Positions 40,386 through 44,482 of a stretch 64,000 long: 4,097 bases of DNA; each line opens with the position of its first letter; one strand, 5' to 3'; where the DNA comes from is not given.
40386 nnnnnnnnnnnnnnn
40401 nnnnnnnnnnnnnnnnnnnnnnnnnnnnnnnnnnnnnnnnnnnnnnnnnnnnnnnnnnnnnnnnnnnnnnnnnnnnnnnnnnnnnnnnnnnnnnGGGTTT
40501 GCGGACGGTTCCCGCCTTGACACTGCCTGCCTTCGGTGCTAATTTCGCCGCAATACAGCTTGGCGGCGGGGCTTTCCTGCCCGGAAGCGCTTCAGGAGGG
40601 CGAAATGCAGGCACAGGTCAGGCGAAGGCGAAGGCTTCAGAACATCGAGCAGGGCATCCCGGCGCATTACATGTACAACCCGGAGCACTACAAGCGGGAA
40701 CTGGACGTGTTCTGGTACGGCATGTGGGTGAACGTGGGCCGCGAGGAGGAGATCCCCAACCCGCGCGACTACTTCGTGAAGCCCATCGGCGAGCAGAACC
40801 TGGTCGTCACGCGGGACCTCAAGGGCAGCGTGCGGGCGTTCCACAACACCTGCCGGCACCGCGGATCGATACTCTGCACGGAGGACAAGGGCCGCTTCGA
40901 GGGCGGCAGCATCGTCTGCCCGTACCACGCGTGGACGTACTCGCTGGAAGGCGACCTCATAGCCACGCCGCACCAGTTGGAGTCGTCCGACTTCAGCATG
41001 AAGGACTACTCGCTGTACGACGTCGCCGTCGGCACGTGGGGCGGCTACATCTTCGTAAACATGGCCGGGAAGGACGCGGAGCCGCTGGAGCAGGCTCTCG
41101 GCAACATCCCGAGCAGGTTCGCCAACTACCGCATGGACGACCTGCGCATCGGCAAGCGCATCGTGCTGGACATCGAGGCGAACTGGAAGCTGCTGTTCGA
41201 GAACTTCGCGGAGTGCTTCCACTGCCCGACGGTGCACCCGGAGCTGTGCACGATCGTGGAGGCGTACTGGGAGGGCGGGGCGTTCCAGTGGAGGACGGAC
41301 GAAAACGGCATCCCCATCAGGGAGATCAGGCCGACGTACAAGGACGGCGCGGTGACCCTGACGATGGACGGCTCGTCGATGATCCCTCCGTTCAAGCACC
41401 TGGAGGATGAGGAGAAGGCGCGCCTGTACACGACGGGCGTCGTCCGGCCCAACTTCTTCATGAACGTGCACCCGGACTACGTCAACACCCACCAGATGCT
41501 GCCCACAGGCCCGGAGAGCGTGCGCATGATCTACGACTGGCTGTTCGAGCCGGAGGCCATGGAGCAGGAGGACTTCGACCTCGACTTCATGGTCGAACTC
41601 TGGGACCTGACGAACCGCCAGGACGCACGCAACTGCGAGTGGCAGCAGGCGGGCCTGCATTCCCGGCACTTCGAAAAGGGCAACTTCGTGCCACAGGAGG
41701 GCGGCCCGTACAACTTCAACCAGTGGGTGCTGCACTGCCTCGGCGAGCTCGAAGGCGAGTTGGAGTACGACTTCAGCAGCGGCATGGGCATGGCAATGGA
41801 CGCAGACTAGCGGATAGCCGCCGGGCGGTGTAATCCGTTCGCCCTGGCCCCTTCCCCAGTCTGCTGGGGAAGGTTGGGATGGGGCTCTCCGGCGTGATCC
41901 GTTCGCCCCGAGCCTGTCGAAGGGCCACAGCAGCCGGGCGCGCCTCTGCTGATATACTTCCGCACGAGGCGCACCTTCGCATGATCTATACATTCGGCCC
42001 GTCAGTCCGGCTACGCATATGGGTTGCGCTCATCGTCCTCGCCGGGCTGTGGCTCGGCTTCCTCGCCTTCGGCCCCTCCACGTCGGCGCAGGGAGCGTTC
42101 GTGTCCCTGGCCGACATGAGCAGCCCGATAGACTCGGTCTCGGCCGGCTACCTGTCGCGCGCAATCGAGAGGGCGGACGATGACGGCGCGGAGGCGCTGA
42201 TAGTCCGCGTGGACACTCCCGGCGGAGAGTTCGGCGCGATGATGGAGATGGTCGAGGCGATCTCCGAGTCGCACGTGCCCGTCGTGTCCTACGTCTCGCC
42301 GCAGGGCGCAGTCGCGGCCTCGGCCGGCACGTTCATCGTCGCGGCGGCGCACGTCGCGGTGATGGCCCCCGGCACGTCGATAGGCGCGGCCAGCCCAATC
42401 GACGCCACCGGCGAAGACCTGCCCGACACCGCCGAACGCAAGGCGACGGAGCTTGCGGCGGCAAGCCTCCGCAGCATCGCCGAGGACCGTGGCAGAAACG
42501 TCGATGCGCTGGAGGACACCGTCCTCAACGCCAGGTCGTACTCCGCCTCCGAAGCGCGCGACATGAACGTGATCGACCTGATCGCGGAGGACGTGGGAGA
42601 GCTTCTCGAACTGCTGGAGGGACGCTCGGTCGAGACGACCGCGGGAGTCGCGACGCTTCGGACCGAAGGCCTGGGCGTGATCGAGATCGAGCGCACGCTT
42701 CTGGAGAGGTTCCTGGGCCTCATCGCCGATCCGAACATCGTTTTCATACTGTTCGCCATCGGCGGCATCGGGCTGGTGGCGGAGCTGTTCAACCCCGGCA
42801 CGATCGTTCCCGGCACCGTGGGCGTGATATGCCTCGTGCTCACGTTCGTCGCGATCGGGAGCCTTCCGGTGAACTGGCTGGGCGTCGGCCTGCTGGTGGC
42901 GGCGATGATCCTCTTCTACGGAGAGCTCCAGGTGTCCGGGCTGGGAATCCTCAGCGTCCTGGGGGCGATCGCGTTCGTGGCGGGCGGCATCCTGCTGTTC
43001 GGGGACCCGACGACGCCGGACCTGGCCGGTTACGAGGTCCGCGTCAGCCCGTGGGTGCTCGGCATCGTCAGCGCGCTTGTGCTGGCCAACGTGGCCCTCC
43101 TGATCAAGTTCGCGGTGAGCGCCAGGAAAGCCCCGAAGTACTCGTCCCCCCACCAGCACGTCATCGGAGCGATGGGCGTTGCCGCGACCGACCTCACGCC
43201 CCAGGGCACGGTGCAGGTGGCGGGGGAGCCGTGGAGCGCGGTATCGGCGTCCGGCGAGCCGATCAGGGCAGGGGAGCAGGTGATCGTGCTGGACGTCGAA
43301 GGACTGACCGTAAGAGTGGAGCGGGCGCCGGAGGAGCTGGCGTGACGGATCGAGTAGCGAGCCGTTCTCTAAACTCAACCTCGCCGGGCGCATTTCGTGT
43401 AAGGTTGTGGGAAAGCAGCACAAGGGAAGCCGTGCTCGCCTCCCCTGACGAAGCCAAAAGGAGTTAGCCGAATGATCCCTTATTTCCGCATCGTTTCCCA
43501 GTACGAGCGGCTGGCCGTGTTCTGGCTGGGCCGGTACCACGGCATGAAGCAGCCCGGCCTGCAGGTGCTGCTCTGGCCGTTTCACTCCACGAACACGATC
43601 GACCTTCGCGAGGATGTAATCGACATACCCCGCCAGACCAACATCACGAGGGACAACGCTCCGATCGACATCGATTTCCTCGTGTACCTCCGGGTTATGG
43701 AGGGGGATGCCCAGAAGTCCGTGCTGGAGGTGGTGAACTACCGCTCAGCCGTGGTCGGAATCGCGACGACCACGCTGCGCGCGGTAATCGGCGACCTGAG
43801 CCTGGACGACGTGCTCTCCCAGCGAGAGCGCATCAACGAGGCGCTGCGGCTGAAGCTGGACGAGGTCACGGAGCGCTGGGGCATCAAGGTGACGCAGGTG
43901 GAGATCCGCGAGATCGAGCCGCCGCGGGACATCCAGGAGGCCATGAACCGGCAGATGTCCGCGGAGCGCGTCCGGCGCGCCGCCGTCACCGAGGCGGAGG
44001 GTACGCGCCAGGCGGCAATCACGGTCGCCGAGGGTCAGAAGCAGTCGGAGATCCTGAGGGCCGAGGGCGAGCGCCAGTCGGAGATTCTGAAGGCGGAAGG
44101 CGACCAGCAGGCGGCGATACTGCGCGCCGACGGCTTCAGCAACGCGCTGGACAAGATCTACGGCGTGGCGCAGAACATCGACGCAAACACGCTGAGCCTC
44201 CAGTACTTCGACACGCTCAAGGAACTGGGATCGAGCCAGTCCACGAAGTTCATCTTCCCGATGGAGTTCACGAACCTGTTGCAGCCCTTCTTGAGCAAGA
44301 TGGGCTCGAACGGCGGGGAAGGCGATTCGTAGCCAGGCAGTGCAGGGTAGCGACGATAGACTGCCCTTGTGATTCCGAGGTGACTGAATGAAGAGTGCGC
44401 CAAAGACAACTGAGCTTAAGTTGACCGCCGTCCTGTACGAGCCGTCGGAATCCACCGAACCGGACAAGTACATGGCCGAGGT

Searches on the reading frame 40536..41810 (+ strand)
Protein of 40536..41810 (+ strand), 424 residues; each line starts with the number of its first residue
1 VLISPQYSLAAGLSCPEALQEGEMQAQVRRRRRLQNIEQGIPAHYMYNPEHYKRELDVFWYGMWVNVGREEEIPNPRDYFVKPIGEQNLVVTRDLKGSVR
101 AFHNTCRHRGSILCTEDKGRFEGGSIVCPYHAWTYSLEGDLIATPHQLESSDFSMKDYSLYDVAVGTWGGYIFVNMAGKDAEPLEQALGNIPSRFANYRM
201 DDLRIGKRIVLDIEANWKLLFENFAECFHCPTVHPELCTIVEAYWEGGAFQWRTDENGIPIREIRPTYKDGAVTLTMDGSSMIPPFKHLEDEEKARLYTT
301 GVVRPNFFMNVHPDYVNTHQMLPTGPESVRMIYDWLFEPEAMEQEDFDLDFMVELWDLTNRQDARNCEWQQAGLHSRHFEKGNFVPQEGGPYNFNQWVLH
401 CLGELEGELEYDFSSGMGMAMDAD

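Call 10: search_protein_families(library=pfam, proteins=[window:40536-41810:+], max_evalue=0.01)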
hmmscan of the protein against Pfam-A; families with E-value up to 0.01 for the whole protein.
window:40536-41810:+ (424 aa): 3 families
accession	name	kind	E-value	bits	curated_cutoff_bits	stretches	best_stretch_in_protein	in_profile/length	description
PF00848.25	Ring_hydroxyl_A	-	1.1e-43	150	24.9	1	200-403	1-207/208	Ring hydroxylating alpha subunit (catalytic domain)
PF00355.32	Rieske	-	1e-18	67.5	20.3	1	64-147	2-81/88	Rieske [2Fe-2S] domain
PF22543.2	Rieske_4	-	0.01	16.6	28.4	0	65-137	1-72/119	Soluble Rieske-type ferredoxin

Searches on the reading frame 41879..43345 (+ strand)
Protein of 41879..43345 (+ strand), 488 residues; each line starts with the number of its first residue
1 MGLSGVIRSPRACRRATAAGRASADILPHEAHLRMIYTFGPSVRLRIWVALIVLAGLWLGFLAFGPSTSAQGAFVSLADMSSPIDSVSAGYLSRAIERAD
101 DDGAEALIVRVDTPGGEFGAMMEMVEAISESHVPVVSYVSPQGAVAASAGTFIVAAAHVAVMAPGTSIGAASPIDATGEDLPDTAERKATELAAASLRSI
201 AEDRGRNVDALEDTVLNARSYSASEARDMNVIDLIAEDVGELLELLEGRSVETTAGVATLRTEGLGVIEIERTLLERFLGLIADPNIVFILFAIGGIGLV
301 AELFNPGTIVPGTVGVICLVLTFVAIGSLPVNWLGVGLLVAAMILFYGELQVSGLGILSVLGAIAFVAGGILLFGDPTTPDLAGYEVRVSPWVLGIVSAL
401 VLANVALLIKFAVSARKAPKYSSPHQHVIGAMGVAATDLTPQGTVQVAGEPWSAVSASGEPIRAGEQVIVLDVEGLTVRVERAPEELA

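Call 10: search_protein_families(library=pfam, proteins=[window:41879-43345:+], max_evalue=0.01)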
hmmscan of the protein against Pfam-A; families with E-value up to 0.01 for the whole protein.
window:41879-43345:+ (488 aa): 4 families
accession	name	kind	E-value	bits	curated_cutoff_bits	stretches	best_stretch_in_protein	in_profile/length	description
PF25145.1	NfeD1b_N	-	3e-22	79.6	40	1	81-210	8-133/189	NfeD1b, N-terminal domain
PF24961.1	NfeD_membrane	-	1.1e-20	74.3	26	1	286-407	1-116/119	NfeD integral membrane domain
PF01957.25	NfeD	-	1.2e-14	54.7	29.1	1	428-482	4-57/57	NfeD-like C-terminal, partner-binding domain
PF00574.28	CLP_protease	-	3.7e-05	24.1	20.2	1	104-237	46-180/182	Clp protease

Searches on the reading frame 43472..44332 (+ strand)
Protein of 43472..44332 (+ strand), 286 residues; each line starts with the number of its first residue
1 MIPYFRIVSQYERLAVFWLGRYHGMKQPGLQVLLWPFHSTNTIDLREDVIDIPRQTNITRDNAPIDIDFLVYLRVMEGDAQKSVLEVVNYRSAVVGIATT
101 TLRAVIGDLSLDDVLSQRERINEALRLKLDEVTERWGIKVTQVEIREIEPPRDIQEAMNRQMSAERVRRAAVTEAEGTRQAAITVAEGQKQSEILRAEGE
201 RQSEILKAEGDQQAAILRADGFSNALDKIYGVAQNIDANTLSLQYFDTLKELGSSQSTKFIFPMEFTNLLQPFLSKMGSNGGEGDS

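Call 10: search_protein_families(library=pfam, proteins=[window:43472-44332:+], max_evalue=0.01)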
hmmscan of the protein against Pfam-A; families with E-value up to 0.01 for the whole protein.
window:43472-44332:+ (286 aa): 2 families
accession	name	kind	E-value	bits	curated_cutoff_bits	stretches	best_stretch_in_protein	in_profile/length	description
PF01145.31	Band_7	-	1.8e-37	129.5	23.6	1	7-177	2-174/176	SPFH domain / Band 7 family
PF13421.11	Band_7_1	-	0.0016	18.5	24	1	106-163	149-208/211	SPFH domain-Band 7 family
